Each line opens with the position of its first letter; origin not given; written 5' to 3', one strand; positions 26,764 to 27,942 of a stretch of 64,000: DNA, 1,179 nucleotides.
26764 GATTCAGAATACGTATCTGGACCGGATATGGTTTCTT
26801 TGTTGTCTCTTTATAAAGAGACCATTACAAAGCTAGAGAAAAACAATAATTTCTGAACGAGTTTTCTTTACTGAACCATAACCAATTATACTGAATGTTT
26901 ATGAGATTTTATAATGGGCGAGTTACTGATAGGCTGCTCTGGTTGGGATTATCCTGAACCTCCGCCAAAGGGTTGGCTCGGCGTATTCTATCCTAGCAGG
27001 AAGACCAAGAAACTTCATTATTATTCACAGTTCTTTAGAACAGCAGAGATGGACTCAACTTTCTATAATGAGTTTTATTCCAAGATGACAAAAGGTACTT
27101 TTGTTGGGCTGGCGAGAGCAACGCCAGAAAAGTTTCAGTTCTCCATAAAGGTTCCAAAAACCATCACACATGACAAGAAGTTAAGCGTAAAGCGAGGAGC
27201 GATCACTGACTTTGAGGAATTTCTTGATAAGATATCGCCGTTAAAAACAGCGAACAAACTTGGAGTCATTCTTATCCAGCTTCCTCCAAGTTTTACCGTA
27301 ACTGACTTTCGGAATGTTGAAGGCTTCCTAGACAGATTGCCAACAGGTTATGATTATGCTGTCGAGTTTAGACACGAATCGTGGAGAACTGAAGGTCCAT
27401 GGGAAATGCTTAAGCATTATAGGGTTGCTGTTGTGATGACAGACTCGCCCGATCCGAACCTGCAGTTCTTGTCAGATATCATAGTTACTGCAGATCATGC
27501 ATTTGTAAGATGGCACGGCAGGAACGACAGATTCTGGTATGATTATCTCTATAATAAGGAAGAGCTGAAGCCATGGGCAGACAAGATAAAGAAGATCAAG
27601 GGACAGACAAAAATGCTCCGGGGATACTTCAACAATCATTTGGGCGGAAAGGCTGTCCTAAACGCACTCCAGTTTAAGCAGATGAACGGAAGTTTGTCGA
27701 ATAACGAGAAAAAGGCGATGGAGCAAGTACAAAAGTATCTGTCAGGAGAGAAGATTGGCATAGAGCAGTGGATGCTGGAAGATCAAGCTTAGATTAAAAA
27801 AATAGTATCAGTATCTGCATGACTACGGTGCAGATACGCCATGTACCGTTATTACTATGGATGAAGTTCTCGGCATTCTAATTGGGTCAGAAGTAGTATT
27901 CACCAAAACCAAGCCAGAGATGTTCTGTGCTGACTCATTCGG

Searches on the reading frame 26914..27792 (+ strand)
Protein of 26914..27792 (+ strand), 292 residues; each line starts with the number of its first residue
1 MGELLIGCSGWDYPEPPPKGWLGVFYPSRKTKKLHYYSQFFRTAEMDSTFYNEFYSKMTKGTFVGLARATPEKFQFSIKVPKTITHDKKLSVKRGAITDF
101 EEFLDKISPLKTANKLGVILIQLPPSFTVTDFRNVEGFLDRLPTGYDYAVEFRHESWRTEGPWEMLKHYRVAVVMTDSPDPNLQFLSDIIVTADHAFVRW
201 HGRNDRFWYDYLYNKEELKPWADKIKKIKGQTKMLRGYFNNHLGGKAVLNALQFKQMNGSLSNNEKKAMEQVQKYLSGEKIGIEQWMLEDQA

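Call 97: search_protein_families(library=pfam, proteins=[window:26914-27792:+], max_evalue=0.001)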
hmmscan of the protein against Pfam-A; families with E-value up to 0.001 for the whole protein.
window:26914-27792:+ (292 aa): 1 family
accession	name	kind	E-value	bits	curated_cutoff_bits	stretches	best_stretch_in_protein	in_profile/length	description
PF01904.24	DUF72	-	2e-59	201.7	25.3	1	27-257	2-217/217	Protein of unknown function DUF72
